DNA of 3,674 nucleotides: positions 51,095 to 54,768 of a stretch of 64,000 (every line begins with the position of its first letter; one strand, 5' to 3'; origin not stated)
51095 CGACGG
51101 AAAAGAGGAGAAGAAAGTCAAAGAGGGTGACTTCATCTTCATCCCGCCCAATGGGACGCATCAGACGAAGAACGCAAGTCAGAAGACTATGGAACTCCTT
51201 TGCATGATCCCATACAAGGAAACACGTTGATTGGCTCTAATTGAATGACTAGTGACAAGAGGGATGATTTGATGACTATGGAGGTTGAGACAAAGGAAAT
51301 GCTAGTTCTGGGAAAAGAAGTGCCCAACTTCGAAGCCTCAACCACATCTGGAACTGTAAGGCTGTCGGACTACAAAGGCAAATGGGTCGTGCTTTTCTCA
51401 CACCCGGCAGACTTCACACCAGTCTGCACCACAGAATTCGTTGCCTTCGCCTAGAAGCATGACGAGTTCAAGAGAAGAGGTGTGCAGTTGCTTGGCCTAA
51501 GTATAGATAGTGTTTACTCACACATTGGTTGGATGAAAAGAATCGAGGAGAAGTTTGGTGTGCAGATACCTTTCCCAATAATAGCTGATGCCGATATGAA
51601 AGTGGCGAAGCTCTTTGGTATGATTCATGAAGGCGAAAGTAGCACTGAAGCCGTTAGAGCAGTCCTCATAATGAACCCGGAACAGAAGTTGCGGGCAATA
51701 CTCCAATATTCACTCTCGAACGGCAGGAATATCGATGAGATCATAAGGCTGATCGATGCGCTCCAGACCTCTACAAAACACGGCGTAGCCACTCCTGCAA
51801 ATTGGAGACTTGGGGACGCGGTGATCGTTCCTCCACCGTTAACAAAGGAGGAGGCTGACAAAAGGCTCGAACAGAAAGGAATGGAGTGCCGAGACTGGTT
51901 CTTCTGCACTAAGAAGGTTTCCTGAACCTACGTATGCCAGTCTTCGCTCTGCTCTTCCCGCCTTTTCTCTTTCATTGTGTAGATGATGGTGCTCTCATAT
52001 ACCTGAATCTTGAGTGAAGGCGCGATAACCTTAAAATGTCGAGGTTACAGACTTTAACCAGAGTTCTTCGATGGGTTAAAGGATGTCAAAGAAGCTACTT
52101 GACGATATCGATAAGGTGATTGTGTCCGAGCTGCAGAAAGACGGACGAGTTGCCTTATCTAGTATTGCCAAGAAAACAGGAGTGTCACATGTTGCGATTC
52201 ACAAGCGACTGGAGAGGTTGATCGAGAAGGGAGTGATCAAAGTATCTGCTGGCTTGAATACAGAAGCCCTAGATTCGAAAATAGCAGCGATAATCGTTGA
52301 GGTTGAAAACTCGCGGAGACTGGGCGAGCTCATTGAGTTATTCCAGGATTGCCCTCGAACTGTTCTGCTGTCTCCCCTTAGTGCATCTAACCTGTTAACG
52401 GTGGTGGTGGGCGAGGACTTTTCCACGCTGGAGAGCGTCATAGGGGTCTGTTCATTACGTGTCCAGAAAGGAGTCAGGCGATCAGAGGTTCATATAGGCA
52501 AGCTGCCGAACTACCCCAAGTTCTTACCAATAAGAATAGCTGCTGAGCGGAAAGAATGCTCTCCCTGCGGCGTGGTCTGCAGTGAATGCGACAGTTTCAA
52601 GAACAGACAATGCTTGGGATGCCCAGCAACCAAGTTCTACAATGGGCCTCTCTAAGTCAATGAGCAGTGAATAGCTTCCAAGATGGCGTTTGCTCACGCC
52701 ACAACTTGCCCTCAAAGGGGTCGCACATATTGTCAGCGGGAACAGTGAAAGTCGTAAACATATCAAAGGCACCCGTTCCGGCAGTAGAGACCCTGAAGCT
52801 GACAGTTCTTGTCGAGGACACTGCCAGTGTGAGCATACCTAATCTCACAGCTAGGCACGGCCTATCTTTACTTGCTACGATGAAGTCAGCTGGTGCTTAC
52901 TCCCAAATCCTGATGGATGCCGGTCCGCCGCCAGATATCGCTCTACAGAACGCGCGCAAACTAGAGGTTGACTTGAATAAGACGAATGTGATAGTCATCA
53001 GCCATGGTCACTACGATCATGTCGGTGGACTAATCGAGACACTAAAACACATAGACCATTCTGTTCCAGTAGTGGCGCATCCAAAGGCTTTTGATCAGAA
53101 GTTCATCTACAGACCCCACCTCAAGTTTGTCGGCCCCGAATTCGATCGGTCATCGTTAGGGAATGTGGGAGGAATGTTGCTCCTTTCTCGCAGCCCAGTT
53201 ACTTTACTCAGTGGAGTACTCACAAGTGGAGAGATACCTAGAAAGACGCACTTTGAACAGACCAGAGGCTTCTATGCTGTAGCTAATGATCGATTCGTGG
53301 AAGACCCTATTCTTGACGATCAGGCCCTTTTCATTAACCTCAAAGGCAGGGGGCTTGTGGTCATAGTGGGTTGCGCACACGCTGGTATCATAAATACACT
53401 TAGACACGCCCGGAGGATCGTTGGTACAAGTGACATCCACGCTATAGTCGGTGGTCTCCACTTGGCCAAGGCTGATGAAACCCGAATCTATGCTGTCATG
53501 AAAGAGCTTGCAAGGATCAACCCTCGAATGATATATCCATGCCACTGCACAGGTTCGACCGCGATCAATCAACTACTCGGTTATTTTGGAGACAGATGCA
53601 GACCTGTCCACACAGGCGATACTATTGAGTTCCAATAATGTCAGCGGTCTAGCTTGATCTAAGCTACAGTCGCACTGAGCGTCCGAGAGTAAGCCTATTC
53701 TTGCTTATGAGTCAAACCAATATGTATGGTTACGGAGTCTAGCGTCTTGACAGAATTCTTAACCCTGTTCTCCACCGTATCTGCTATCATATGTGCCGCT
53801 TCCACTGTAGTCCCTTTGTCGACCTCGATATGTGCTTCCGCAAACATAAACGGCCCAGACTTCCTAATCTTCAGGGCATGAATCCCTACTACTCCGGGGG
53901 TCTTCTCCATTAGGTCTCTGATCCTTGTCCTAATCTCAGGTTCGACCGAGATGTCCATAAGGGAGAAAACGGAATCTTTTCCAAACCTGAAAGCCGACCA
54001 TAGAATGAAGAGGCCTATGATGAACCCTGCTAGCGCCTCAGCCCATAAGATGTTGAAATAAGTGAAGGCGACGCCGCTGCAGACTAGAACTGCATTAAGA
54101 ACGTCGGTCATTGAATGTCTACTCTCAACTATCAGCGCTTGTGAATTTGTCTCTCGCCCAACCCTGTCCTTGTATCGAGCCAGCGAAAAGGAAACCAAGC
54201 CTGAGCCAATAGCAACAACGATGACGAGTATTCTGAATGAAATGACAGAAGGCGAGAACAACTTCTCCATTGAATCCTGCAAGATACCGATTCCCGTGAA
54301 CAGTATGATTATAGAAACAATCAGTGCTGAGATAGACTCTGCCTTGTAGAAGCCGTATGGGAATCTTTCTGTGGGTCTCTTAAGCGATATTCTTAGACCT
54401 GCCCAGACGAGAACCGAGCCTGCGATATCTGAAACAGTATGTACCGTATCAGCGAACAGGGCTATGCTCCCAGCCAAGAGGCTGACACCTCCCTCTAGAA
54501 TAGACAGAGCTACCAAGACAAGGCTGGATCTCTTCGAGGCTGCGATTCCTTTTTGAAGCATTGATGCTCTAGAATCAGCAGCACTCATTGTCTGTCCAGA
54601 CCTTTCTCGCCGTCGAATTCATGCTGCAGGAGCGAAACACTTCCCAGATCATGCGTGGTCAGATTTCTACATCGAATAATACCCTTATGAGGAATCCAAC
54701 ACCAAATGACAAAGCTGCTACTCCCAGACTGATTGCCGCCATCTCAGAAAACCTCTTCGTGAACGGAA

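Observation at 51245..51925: Peroxiredoxin split by an in-frame TAG at a conserved K/R position; second conserved gene with an internal stop in this window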

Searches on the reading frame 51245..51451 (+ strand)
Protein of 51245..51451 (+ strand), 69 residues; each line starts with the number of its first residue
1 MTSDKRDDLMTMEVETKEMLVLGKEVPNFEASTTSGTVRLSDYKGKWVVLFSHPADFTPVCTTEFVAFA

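Call 9: list_cluster_members(proteins=[P0078, window:51245-51451:+])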
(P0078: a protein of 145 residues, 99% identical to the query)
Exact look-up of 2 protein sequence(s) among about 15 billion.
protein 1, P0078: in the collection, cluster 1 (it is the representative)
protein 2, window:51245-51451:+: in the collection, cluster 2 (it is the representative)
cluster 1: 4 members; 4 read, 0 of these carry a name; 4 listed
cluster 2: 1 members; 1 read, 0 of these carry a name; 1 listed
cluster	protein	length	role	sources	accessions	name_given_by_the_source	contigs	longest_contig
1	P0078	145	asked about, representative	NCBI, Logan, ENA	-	-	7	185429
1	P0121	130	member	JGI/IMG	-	-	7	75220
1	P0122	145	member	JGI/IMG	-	-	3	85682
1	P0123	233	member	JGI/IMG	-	-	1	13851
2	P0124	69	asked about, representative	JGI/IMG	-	-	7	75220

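Call 13: find_encoding_contigs(protein=P0123, flank=10000, max_places=6)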
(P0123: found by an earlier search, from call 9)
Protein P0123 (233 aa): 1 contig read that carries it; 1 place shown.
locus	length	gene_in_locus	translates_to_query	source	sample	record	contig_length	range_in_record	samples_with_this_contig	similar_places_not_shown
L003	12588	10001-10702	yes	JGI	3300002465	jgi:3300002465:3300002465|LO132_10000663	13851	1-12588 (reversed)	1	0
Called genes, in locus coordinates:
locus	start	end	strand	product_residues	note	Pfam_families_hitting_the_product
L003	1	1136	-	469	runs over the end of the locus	-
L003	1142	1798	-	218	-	PF00702:Hydrolase (weak), PF06888:Put_Phosphatase (weak), PF12710:HAD, PF08282:Hydrolase_3 (weak)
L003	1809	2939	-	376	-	PF13439:Glyco_transf_4, PF13579:Glyco_trans_4_4, PF20706:GT4-conflict, PF00534:Glycos_transf_1, PF13692:Glyco_trans_1_4, PF13524:Glyco_trans_1_2 (weak)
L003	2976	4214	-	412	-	PF00535:Glycos_transf_2 (weak)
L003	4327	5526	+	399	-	PF00999:Na_H_Exchanger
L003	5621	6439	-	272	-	PF09754:PAC2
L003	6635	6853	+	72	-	-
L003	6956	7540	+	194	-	PF14512:TM1586_NiRdase (faint), PF00881:Nitroreductase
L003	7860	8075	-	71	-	-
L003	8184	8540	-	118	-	PF12651:RHH_3 (weak), PF03683:UPF0175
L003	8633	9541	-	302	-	PF10609:ParA, PF00142:Fer4_NifH (faint), PF01656:CbiA, PF13614:AAA_31 (faint)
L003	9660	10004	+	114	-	PF12973:Cupin_7, PF01050:MannoseP_isomer (weak), PF00190:Cupin_1 (weak), PF02311:AraC_binding, PF05899:Cupin_3 (weak), PF07883:Cupin_2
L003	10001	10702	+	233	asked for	PF00578:AhpC-TSA, PF08534:Redoxin, PF10417:1-cysPrx_C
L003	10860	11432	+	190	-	PF13404:HTH_AsnC-type, PF13412:HTH_24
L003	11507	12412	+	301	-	PF00753:Lactamase_B (weak), PF12706:Lactamase_B_2 (weak)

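Call 33: find_encoding_contigs(protein=P0121, flank=10000, max_places=10)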
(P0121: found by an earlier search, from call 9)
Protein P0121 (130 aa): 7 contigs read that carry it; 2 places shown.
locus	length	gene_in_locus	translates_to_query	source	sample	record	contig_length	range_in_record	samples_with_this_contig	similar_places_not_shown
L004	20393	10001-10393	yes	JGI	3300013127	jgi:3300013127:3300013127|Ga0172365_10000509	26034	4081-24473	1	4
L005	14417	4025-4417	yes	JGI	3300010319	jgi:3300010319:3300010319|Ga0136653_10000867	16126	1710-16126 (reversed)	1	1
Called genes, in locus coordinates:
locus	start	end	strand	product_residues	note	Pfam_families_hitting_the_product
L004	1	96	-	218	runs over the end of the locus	PF00702:Hydrolase (weak), PF06888:Put_Phosphatase (weak), PF08282:Hydrolase_3 (faint), PF12710:HAD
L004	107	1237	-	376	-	PF13439:Glyco_transf_4, PF13579:Glyco_trans_4_4, PF20706:GT4-conflict, PF00534:Glycos_transf_1, PF13692:Glyco_trans_1_4, PF13524:Glyco_trans_1_2 (weak)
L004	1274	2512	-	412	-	PF00535:Glycos_transf_2, PF21969:MGS_GT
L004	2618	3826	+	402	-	PF00999:Na_H_Exchanger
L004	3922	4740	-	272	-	PF09754:PAC2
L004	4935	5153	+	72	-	-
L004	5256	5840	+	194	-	PF14512:TM1586_NiRdase (faint), PF00881:Nitroreductase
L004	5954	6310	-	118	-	PF07784:DUF1622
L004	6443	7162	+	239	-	PF04140:ICMT, PF04191:PEMT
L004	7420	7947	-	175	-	PF11848:DUF3368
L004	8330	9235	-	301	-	PF10609:ParA, PF00142:Fer4_NifH (faint), PF01656:CbiA, PF13614:AAA_31 (weak)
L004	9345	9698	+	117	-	PF12973:Cupin_7 (weak), PF01050:MannoseP_isomer (weak), PF00190:Cupin_1 (weak), PF02311:AraC_binding (weak), PF07883:Cupin_2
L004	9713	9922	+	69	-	PF00578:AhpC-TSA, PF08534:Redoxin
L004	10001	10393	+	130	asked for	PF10417:1-cysPrx_C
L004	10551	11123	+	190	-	PF13404:HTH_AsnC-type, PF13412:HTH_24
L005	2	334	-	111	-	?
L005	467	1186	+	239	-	PF04140:ICMT, PF04191:PEMT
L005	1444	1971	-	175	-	PF11848:DUF3368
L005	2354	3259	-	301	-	PF10609:ParA, PF00142:Fer4_NifH (faint), PF01656:CbiA, PF13614:AAA_31 (weak)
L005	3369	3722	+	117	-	PF12973:Cupin_7 (weak), PF01050:MannoseP_isomer (weak), PF00190:Cupin_1 (weak), PF02311:AraC_binding (weak), PF07883:Cupin_2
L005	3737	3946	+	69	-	PF00578:AhpC-TSA, PF08534:Redoxin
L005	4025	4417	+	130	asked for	PF10417:1-cysPrx_C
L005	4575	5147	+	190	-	PF13404:HTH_AsnC-type, PF13412:HTH_24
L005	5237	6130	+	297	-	PF00753:Lactamase_B, PF12706:Lactamase_B_2 (weak)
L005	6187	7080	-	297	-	PF01545:Cation_efflux, PF16916:ZT_dimer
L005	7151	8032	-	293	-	PF01988:VIT1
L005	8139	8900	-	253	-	PF01061:ABC2_membrane, PF12698:ABC2_membrane_3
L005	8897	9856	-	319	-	PF00005:ABC_tran, PF13304:AAA_21, PF13732:DrrA1-3_C (faint)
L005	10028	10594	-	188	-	PF13529:Peptidase_C39_2, PF03412:Peptidase_C39 (faint)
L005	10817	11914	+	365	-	PF13483:Lactamase_B_3, PF12706:Lactamase_B_2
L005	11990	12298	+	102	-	-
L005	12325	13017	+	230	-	PF02535:Zip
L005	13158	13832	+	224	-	PF13489:Methyltransf_23 (weak), PF08241:Methyltransf_11, PF13649:Methyltransf_25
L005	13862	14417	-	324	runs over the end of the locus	PF05598:DUF772 (weak), PF01609:DDE_Tnp_1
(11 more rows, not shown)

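Call 34: find_encoding_contigs(protein=P0122, flank=10000, max_places=10)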
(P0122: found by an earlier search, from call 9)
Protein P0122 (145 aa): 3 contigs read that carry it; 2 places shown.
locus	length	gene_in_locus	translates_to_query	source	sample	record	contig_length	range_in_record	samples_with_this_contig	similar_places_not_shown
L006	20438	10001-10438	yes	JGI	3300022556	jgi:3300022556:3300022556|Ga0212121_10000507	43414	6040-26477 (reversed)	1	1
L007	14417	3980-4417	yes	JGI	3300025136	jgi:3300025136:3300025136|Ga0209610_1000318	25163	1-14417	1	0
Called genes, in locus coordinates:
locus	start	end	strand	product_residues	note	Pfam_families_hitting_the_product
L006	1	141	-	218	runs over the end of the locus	PF00702:Hydrolase (weak), PF06888:Put_Phosphatase (weak), PF08282:Hydrolase_3 (faint), PF12710:HAD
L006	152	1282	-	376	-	PF13439:Glyco_transf_4, PF13579:Glyco_trans_4_4, PF20706:GT4-conflict, PF00534:Glycos_transf_1, PF13692:Glyco_trans_1_4, PF13524:Glyco_trans_1_2 (weak)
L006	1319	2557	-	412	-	PF00535:Glycos_transf_2, PF21969:MGS_GT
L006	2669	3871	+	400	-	PF00999:Na_H_Exchanger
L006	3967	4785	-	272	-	PF09754:PAC2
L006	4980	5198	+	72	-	-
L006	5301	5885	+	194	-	PF14512:TM1586_NiRdase (faint), PF00881:Nitroreductase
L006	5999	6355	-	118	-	PF07784:DUF1622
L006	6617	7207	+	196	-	PF04191:PEMT, PF04140:ICMT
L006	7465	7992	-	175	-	PF11848:DUF3368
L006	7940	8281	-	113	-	PF03683:UPF0175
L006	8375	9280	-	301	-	PF10609:ParA, PF00142:Fer4_NifH (faint), PF01656:CbiA, PF13614:AAA_31 (weak)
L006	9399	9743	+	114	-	PF12973:Cupin_7 (weak), PF01050:MannoseP_isomer (weak), PF00190:Cupin_1 (weak), PF02311:AraC_binding (weak), PF05899:Cupin_3 (faint), PF07883:Cupin_2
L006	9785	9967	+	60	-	PF00578:AhpC-TSA, PF08534:Redoxin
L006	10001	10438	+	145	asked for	PF00578:AhpC-TSA, PF10417:1-cysPrx_C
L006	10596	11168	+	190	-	PF13404:HTH_AsnC-type, PF13412:HTH_24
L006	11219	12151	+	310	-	PF00753:Lactamase_B, PF12706:Lactamase_B_2 (weak)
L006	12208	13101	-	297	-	PF01545:Cation_efflux, PF16916:ZT_dimer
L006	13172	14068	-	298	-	PF01988:VIT1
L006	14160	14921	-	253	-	PF01061:ABC2_membrane, PF12698:ABC2_membrane_3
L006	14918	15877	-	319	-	PF00005:ABC_tran, PF13304:AAA_21, PF13732:DrrA1-3_C (faint)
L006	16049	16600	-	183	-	PF03412:Peptidase_C39 (faint), PF13529:Peptidase_C39_2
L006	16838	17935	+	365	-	PF13483:Lactamase_B_3, PF12706:Lactamase_B_2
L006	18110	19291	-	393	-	PF13167:GTP-bdg_N, PF16360:GTP-bdg_M, PF00009:GTP_EFTU (faint), PF01926:MMR_HSR1, PF02421:FeoB_N (weak)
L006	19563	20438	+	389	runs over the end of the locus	PF00089:Trypsin, PF13365:Trypsin_2, PF13180:PDZ_2, PF17820:PDZ_6 (faint)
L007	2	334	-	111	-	?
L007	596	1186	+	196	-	PF04191:PEMT, PF04140:ICMT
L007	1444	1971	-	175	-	PF11848:DUF3368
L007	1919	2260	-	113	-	PF03683:UPF0175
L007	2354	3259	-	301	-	PF10609:ParA, PF00142:Fer4_NifH (faint), PF01656:CbiA, PF13614:AAA_31 (weak)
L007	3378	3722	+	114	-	PF12973:Cupin_7 (weak), PF01050:MannoseP_isomer (weak), PF00190:Cupin_1 (weak), PF02311:AraC_binding (weak), PF07883:Cupin_2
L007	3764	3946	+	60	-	PF00578:AhpC-TSA, PF08534:Redoxin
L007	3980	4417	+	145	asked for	PF00578:AhpC-TSA, PF10417:1-cysPrx_C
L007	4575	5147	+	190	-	PF13404:HTH_AsnC-type, PF13412:HTH_24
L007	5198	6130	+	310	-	PF00753:Lactamase_B, PF12706:Lactamase_B_2 (weak)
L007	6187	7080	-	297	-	PF01545:Cation_efflux, PF16916:ZT_dimer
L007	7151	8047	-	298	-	PF01988:VIT1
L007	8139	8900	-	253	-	PF01061:ABC2_membrane, PF12698:ABC2_membrane_3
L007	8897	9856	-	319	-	PF00005:ABC_tran, PF13304:AAA_21, PF13732:DrrA1-3_C (faint)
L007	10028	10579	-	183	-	PF03412:Peptidase_C39 (faint), PF13529:Peptidase_C39_2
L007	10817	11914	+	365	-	PF13483:Lactamase_B_3, PF12706:Lactamase_B_2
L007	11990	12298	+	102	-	-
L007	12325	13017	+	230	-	PF02535:Zip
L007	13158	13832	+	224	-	PF13489:Methyltransf_23 (weak), PF08241:Methyltransf_11, PF13649:Methyltransf_25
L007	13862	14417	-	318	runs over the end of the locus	PF01609:DDE_Tnp_1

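Call 50: find_related_loci(query=P0123, collection=genome_contigs, flank=3000)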
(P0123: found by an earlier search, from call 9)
Query P0123 (233 aa) in genome_contigs; peptide patterns used: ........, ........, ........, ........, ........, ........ (x = any residue, [..] = any of these).
600 stretches matched a pattern (row limit reached: there are more); 562 encode a relative of the query (tblastn E <= 1e-3); the best 80 are kept; 80 distinct loci.
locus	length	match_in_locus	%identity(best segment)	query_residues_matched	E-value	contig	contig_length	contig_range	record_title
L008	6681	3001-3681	61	11-233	2e-93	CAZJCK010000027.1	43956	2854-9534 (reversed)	MAG TPA_asm: uncultured Ignavibacteriales bacterium isolate SRP141376_co4_224 genome assembly, contig: NODE_1514_length_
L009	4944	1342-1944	64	29-230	2e-92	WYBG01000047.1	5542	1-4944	MAG: Deltaproteobacteria bacterium isolate PRO9 k127_36422, whole genome shotgun sequence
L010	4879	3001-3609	62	29-232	1e-91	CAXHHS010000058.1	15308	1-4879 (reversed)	MAG TPA_asm: uncultured bacterium isolate SRR12479933_metabat2_5 genome assembly, contig: ERZ4874384.274, whole genome s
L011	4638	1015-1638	61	20-228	1e-90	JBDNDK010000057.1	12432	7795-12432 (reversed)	MAG: Armatimonadota bacterium isolate RM_bin9_OCT21 C57, whole genome shotgun sequence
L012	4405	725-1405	56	9-232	1e-89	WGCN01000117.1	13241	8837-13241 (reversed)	MAG: Calditrichales bacterium isolate S144_8_esom k151_349527, whole genome shotgun sequence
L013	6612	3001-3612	61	28-232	2e-88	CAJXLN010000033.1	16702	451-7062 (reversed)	MAG TPA_asm: uncultured Thermotogae bacterium isolate SRR4023291_bin.3_MetaBAT_v2.12.1_MAG genome assembly, contig: NODE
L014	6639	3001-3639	59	19-232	2e-88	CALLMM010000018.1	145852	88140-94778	MAG: uncultured Chthonomonadales bacterium isolate N1_Bin_MAXBIN__064_1 genome assembly, contig: c_000001452473, whole g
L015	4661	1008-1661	58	12-230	1e-88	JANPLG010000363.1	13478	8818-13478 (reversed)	MAG: Actinomycetes bacterium isolate VAR_61_concoct_378 VAR_61_k141_2394825, whole genome shotgun sequence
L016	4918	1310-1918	59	29-231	4e-88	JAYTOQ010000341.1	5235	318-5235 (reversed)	MAG: Polyangiaceae bacterium isolate GFS_4138 GFS_4138_340, whole genome shotgun sequence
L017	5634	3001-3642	59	19-233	1e-87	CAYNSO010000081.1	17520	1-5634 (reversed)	MAG TPA_asm: uncultured Cytophagia bacterium isolate SRP192927_co6_462 genome assembly, contig: NODE_7300_length_17520_c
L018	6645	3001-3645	60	18-232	8e-88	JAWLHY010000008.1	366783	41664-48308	MAG: Armatimonadota bacterium isolate 30dZY2.bin.9 NODE_58_length_366783_cov_15.495429, whole genome shotgun sequence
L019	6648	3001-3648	59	19-232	4e-88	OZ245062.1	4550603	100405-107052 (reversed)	MAG: Melioribacteraceae bacterium isolate c54bc8d3-2faf-4eab-afa4-792aa76a6a04 genome assembly, chromosome: 1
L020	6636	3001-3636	59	19-231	2e-86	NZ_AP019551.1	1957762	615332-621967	Athalassotoga saccharophila strain NAS-01 chromosome, complete genome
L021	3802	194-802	60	28-231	6e-86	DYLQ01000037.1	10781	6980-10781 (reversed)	MAG TPA_asm: Thermotoga sp. isolate SulCav_AS07-7_40_59 SulCav_AS07_7_5987_length_10781_cov_32_416465, whole genome shot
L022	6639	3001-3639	57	20-233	4e-85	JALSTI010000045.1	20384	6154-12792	MAG: Melioribacteraceae bacterium isolate 356-308_metabat2_scaf2bin.093 356-308_scaffold_1496_c1, whole genome shotgun s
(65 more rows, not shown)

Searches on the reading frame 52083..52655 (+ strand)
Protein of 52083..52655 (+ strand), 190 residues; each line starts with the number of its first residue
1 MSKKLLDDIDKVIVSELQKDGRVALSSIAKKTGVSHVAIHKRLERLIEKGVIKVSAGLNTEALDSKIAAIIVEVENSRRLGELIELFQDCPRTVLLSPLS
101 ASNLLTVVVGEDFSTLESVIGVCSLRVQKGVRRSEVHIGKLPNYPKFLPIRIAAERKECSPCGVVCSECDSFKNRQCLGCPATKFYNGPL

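Call 7: search_protein_families(library=pfam, proteins=[window:52083-52655:+])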
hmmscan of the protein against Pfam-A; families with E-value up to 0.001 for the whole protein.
window:52083-52655:+ (190 aa): 3 families
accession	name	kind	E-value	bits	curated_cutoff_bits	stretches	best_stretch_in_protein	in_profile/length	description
PF13404.12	HTH_AsnC-type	-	1e-11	44.9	27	1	6-46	1-41/42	AsnC-type helix-turn-helix domain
PF13412.12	HTH_24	-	5.8e-11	42.2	21.9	1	6-53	1-48/48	Winged helix-turn-helix DNA-binding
PF08279.18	HTH_11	-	0.00019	21.7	25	1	13-52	5-44/55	HTH domain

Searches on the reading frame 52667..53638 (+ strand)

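Call 7: search_protein_families(library=pfam, proteins=[window:52667-53638:+])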
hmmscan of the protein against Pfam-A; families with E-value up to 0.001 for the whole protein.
window:52667-53638:+ (323 aa): 2 families
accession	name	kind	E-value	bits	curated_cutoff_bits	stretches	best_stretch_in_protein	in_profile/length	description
PF00753.33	Lactamase_B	-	3.9e-08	33.9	22.7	1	81-155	18-93/196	Metallo-beta-lactamase superfamily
PF12706.13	Lactamase_B_2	-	2.9e-07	30.7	27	1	81-141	3-66/200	Beta-lactamase superfamily domain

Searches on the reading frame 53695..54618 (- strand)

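Call 7: search_protein_families(library=pfam, proteins=[window:53695-54618:-])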
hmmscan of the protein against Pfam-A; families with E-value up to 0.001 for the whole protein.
window:53695-54618:- (307 aa): 2 families
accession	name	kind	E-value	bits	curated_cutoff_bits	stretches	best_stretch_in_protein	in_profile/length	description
PF01545.26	Cation_efflux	-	6.6e-43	147.2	26.6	1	31-221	4-198/198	Cation efflux family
PF16916.11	ZT_dimer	-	1.6e-20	73.3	26.7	1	227-300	3-75/78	Dimerisation domain of Zinc Transporter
